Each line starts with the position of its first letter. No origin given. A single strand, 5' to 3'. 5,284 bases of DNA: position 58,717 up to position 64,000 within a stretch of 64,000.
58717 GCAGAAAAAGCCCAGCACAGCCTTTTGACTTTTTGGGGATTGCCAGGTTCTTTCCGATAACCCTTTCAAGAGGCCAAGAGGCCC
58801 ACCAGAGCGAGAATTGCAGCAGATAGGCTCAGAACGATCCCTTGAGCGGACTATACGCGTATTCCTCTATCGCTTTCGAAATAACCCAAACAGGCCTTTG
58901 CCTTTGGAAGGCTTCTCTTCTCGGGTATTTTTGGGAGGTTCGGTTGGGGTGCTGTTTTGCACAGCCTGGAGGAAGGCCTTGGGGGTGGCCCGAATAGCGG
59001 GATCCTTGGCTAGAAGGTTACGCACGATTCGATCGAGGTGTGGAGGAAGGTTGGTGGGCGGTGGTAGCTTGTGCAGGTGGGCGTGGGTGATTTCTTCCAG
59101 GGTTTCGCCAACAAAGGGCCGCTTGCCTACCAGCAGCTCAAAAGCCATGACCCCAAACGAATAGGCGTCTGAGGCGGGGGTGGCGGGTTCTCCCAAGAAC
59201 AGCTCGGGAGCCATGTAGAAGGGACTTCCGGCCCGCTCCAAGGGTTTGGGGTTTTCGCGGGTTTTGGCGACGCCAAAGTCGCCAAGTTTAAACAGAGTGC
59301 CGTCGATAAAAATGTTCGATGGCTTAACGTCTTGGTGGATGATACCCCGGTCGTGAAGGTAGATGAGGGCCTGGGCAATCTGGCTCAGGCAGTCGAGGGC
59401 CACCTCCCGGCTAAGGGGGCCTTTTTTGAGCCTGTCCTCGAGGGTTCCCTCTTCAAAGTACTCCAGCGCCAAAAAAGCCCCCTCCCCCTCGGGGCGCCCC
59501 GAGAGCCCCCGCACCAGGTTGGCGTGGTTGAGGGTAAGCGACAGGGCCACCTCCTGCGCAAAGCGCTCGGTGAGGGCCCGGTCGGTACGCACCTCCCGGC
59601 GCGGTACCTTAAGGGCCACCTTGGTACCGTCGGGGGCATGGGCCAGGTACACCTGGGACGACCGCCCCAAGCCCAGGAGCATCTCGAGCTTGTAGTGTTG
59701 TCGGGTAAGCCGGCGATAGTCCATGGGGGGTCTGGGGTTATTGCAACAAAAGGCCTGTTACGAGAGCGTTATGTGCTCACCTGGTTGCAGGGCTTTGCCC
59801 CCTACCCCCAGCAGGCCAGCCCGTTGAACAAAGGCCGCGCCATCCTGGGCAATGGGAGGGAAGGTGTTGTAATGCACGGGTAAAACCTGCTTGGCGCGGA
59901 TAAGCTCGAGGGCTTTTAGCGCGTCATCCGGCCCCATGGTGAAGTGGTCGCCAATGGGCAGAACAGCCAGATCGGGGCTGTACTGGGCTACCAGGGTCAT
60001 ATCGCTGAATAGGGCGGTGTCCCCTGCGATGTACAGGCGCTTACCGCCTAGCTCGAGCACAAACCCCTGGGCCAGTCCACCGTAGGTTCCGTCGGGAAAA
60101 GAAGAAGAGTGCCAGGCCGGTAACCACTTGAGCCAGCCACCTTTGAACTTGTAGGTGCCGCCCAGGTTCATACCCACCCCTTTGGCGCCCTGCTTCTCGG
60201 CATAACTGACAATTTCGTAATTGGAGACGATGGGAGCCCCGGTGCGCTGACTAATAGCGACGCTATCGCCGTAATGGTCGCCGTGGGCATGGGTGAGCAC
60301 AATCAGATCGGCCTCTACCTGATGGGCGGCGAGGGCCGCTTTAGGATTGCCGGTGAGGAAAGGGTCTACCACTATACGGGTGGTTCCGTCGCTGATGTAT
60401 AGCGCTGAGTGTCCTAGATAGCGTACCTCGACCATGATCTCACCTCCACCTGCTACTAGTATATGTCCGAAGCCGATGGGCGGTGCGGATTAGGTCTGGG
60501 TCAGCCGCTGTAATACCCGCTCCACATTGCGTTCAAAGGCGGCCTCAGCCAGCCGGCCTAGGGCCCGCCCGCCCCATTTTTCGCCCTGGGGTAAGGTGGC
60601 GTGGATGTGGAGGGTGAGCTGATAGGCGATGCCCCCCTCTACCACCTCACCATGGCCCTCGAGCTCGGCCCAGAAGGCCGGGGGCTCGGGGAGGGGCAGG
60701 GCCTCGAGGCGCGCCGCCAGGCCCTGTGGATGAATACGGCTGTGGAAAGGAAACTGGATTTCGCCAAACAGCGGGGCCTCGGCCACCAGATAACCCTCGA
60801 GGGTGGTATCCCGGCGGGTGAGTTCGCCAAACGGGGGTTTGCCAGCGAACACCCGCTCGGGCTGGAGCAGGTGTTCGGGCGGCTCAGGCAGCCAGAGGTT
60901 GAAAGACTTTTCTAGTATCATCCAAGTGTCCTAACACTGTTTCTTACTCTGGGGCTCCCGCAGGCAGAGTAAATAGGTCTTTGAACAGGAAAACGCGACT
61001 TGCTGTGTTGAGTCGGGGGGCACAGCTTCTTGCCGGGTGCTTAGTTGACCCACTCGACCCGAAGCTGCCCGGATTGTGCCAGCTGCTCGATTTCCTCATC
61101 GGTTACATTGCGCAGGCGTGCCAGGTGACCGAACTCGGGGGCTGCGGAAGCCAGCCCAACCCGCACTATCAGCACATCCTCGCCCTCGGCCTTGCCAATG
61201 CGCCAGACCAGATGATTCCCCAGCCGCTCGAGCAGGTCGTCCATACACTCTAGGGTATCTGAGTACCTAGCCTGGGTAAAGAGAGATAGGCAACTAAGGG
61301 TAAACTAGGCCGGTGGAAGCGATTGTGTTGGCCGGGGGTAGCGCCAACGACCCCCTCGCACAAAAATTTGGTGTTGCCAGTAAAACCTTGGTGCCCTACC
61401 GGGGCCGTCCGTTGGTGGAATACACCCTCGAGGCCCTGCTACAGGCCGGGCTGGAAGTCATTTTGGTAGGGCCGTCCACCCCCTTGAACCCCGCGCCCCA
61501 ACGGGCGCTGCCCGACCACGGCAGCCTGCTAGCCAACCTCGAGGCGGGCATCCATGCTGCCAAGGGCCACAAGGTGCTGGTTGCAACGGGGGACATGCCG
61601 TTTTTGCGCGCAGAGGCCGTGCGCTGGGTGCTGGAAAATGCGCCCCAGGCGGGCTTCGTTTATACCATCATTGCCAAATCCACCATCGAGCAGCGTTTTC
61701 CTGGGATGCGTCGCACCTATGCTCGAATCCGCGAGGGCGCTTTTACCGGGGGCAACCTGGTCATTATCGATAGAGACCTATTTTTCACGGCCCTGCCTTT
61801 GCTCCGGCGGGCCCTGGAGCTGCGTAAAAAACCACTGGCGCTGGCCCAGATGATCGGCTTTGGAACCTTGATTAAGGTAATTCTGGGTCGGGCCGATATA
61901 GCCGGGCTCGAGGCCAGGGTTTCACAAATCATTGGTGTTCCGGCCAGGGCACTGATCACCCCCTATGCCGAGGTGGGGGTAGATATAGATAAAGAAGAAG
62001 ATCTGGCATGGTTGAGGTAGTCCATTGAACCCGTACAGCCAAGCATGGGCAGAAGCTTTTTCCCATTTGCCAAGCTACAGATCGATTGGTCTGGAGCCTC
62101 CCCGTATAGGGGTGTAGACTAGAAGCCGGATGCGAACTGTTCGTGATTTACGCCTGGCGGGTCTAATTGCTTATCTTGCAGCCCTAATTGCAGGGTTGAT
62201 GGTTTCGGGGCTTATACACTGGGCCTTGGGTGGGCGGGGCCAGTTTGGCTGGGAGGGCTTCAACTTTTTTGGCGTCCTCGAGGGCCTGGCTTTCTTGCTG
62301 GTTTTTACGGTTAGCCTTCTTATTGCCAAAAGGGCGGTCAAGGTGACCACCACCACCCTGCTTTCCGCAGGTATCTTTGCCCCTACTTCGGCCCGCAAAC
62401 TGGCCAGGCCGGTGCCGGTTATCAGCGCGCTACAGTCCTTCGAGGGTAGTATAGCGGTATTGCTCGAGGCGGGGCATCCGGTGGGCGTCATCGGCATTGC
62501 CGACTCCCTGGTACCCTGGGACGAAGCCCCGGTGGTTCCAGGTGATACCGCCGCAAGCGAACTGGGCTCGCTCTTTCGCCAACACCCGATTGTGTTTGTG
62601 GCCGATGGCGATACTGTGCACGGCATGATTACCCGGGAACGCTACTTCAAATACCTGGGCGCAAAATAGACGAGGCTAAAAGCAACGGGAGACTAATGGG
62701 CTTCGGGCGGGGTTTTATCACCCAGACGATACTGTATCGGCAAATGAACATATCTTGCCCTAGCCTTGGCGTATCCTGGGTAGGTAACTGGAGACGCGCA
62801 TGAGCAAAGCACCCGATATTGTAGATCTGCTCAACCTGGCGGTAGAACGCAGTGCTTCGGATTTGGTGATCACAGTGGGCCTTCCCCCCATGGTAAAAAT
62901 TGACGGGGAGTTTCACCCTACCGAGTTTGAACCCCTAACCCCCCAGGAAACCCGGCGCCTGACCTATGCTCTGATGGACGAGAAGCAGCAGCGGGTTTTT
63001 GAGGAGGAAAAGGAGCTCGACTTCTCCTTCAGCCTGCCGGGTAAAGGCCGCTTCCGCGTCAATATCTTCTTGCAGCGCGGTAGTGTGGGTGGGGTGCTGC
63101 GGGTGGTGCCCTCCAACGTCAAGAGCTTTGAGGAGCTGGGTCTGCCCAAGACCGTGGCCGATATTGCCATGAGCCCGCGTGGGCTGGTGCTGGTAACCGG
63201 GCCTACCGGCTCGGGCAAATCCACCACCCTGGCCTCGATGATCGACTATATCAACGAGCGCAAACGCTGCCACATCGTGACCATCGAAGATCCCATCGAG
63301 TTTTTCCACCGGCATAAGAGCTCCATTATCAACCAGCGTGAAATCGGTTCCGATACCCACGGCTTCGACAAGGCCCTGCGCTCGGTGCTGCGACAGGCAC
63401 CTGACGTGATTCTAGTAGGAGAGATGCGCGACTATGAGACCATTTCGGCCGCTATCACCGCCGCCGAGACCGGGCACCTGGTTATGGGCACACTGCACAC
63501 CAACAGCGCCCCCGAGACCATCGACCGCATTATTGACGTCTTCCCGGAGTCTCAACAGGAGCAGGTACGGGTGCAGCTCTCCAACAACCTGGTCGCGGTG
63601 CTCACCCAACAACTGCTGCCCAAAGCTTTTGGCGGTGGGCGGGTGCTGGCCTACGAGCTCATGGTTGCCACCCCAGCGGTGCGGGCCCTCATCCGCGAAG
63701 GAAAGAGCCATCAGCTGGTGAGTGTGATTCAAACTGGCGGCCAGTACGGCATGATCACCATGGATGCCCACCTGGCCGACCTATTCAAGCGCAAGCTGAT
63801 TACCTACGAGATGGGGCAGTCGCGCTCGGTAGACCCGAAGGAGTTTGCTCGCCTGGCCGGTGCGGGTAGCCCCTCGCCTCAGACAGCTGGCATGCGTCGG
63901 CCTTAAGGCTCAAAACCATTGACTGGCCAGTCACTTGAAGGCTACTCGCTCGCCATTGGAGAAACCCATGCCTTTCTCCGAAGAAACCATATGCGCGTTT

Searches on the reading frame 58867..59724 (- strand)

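Call 12: search_protein_families(library=pfam, max_evalue=0.0001, proteins=[window:58867-59724:-])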
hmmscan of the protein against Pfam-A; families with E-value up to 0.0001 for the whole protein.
window:58867-59724:- (285 aa): 2 families
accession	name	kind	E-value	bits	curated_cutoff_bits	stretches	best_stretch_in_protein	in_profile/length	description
PF00069.31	Pkinase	-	1.3e-48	166.1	31.7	1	11-253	1-259/263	Protein kinase domain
PF07714.23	PK_Tyr_Ser-Thr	-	5.8e-33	114.7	23.1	1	13-250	3-253/258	Protein tyrosine and serine/threonine kinase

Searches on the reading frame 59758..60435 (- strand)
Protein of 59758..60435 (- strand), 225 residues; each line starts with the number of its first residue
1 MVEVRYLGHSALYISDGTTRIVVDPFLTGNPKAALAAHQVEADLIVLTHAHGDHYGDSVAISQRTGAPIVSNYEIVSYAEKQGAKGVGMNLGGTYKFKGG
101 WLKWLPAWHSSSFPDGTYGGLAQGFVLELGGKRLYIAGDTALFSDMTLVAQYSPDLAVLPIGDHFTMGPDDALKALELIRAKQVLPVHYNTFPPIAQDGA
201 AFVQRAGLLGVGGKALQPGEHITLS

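Call 12: search_protein_families(library=pfam, max_evalue=0.0001, proteins=[window:59758-60435:-])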
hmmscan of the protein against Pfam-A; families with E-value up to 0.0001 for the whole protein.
window:59758-60435:- (225 aa): 3 families
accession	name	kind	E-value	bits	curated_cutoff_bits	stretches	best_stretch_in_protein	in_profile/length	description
PF12706.13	Lactamase_B_2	-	2.5e-24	86.4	27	1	19-189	1-200/200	Beta-lactamase superfamily domain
PF13483.12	Lactamase_B_3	-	8.6e-23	81.5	24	1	3-188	1-160/160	Beta-lactamase superfamily domain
PF00753.33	Lactamase_B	-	3.2e-15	57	22.7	1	8-186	5-188/196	Metallo-beta-lactamase superfamily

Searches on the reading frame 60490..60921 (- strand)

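Call 12: search_protein_families(library=pfam, max_evalue=0.0001, proteins=[window:60490-60921:-])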
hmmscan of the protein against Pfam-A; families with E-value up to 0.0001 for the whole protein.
window:60490-60921:- (143 aa): 1 family
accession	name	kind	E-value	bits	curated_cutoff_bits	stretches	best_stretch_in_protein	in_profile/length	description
PF12723.13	DUF3809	-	2.3e-34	119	25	1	7-138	2-137/137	Protein of unknown function (DUF3809)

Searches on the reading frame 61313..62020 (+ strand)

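Call 12: search_protein_families(library=pfam, max_evalue=0.0001, proteins=[window:61313-62020:+])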
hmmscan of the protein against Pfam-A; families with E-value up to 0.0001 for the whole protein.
window:61313-62020:+ (235 aa): 1 family
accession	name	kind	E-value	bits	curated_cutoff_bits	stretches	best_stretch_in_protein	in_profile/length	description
PF12804.13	NTP_transf_3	-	3.6e-17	63.4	27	1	3-119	1-120/160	MobA-like NTP transferase domain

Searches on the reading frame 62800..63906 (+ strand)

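Call 12: search_protein_families(library=pfam, max_evalue=0.0001, proteins=[window:62800-63906:+])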
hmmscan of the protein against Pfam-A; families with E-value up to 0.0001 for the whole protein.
window:62800-63906:+ (368 aa): 2 families
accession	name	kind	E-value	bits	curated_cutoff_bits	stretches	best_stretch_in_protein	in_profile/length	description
PF00437.27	T2SSE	-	8.2e-49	166.6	24.9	1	99-275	108-280/370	Type II/IV secretion system protein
PF13555.12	AAA_29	-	8.5e-05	22.7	27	0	121-144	16-39/61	P-loop containing region of AAA domain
